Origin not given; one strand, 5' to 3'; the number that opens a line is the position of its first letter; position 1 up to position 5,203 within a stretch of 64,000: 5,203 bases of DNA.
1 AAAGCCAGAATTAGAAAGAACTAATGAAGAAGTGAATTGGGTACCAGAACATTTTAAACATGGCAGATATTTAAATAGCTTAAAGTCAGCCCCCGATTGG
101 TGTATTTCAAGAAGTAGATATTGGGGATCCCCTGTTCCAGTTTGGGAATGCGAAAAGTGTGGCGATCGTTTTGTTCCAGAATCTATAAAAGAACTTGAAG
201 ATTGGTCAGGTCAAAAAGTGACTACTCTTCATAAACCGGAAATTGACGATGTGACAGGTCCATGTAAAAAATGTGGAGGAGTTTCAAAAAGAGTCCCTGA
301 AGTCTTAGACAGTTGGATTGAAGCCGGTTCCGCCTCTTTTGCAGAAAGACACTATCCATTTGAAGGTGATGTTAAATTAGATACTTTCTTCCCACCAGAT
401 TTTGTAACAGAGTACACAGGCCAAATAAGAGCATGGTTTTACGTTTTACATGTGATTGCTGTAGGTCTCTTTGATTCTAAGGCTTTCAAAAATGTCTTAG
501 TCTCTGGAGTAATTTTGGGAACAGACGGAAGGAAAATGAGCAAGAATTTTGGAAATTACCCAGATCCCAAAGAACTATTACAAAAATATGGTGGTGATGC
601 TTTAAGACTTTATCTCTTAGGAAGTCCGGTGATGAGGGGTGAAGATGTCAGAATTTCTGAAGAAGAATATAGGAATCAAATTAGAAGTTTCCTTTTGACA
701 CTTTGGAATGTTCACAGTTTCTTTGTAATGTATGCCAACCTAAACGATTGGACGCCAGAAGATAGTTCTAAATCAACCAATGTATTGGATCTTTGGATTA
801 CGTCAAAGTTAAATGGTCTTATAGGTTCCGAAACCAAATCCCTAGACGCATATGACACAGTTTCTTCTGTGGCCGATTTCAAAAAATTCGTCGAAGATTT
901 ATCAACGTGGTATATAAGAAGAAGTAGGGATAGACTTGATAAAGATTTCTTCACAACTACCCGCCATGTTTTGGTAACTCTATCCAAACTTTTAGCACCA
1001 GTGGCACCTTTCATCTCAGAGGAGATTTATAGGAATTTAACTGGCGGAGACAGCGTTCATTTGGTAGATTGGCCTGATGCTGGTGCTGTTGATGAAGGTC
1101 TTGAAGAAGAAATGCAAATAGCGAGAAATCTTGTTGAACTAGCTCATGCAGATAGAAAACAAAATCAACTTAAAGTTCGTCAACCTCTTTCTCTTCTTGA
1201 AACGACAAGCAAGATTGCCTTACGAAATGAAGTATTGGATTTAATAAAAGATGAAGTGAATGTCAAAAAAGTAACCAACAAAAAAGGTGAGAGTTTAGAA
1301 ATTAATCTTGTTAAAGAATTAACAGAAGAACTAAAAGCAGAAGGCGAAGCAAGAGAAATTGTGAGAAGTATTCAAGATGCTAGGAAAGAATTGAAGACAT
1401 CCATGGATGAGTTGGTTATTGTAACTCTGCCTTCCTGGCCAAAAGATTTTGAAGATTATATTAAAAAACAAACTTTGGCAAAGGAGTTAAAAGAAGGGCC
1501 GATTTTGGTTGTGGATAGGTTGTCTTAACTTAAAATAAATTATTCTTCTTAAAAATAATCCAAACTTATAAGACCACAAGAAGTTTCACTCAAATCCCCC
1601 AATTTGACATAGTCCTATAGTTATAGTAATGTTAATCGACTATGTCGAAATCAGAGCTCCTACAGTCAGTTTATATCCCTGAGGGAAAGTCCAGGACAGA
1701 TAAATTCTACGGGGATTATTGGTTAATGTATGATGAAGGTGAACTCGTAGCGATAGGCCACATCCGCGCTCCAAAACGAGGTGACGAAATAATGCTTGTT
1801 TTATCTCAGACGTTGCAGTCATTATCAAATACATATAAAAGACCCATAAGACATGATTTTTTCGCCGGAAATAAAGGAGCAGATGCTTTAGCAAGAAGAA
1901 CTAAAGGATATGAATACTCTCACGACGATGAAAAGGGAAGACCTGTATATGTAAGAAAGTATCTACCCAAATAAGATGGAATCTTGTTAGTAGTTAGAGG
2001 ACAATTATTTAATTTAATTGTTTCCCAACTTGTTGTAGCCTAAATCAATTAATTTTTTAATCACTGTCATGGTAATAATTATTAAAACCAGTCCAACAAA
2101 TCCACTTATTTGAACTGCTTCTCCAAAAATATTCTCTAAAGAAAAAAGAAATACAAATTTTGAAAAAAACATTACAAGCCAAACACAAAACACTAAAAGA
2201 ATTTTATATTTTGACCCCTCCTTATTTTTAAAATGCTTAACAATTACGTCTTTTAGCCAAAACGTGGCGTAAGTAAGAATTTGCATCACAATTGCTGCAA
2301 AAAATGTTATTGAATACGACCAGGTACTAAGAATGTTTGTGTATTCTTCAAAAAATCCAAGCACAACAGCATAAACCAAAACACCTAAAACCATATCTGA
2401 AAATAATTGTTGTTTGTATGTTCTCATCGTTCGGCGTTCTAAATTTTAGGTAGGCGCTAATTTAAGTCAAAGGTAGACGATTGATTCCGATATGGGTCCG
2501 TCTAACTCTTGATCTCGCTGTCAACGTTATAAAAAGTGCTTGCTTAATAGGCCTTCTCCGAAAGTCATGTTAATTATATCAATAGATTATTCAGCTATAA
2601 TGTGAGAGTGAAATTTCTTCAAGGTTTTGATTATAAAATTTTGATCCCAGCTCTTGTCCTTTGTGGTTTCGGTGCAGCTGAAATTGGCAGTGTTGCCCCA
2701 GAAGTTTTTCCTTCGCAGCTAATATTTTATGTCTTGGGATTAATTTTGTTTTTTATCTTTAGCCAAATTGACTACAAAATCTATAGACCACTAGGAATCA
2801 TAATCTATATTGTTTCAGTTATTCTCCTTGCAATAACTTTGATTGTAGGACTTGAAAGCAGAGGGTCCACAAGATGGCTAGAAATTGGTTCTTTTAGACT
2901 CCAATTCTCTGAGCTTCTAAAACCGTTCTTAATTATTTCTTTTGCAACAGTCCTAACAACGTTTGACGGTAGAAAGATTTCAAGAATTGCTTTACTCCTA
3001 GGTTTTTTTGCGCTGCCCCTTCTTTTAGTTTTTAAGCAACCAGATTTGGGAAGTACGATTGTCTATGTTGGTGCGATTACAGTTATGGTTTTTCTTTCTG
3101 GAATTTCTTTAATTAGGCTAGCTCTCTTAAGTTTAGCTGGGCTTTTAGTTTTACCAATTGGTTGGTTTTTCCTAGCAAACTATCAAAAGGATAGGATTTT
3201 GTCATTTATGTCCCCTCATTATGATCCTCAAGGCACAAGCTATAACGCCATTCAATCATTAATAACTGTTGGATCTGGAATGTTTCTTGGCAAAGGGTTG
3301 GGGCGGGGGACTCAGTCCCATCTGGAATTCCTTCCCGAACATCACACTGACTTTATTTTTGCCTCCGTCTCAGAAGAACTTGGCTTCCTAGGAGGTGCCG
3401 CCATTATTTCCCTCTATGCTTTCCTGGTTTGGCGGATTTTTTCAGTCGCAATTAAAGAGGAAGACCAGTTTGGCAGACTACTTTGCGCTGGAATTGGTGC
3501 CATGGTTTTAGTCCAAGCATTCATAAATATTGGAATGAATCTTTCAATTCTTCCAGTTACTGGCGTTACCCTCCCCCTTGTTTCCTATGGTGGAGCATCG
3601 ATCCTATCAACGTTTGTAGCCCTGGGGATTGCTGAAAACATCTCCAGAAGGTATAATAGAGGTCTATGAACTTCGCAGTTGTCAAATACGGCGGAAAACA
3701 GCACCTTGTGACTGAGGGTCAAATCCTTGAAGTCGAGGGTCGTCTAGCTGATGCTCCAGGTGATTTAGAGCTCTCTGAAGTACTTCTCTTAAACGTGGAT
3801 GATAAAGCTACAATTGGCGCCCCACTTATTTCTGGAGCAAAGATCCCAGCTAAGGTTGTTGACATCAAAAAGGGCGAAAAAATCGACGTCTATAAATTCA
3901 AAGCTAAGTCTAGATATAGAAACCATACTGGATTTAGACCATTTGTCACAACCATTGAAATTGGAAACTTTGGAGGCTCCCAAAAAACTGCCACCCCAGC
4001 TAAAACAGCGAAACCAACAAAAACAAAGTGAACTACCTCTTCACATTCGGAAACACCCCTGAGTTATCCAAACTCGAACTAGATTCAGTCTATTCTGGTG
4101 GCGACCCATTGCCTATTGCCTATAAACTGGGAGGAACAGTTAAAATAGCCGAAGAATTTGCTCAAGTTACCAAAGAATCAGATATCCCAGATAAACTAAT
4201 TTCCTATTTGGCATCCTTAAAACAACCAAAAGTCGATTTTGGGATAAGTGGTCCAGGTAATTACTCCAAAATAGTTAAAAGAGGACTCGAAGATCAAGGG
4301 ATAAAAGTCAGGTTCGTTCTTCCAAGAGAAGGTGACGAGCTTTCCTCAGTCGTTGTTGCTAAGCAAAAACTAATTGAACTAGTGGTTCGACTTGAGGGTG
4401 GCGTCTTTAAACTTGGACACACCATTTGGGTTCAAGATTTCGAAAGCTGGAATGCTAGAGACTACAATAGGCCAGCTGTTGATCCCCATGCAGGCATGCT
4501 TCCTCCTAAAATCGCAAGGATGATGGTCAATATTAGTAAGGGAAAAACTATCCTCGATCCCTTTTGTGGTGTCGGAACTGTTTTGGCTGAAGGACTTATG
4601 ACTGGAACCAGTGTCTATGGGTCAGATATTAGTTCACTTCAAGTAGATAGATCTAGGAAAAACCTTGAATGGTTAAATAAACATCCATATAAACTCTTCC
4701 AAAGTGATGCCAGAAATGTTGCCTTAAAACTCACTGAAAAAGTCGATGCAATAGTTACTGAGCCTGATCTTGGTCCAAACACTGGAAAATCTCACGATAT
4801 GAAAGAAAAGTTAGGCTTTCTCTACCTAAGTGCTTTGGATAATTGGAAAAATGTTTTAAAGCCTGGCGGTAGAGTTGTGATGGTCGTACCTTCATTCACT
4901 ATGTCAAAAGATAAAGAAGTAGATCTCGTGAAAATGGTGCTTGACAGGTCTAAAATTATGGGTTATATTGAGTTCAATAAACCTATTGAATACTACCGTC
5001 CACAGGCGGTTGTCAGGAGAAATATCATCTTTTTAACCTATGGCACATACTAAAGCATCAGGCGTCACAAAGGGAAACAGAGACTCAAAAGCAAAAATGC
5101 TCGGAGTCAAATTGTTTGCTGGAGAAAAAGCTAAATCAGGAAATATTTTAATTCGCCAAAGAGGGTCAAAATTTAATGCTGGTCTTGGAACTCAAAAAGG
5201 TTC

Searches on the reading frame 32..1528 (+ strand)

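Call 30: search_protein_families(library=pfam, proteins=[window:32-1528:+], max_evalue=0.0001)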
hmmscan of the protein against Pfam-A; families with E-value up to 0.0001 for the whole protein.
window:32-1528:+ (498 aa): 4 families
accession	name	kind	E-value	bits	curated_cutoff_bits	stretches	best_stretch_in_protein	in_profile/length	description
PF00133.28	tRNA-synt_1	-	9.7e-51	173.2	22.7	1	2-204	211-411/414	tRNA synthetases class I (I, L, M and V)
PF08264.19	Anticodon_1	-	1.2e-27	97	25.1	1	253-388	1-146/148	Anticodon-binding domain of tRNA ligase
PF19302.4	DUF5915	-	6.3e-10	39.3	27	1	378-487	58-171/195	Domain of unknown function (DUF5915)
PF09334.17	tRNA-synt_1g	-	1.5e-05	24.4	20.1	0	150-219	310-377/391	tRNA synthetases class I (M)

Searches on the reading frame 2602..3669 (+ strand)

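Call 30: search_protein_families(library=pfam, proteins=[window:2602-3669:+], max_evalue=0.0001)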
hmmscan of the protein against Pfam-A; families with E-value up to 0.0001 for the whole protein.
window:2602-3669:+ (355 aa): 1 family
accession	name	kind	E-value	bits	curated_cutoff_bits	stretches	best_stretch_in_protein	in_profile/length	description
PF01098.24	FTSW_RODA_SPOVE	-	5.1e-93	312.3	26.4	1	35-350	37-353/356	Cell cycle protein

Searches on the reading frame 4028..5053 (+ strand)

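Call 30: search_protein_families(library=pfam, proteins=[window:4028-5053:+], max_evalue=0.0001)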
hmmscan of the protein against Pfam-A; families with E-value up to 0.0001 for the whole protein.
window:4028-5053:+ (341 aa): 4 families
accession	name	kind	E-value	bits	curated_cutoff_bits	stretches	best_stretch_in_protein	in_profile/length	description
PF01170.24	UPF0020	-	4.1e-15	56.5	22.3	1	153-289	7-168/197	RMKL-like, methyltransferase domain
PF01555.25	N6_N4_Mtase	-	5.6e-09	36.7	26.7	1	132-204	142-214/221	DNA methylase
PF13847.12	Methyltransf_31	-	2.6e-07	30.9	27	1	169-307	1-125/145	Methyltransferase domain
PF13649.12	Methyltransf_25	-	1.5e-05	26.1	27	0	175-245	1-71/97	Methyltransferase domain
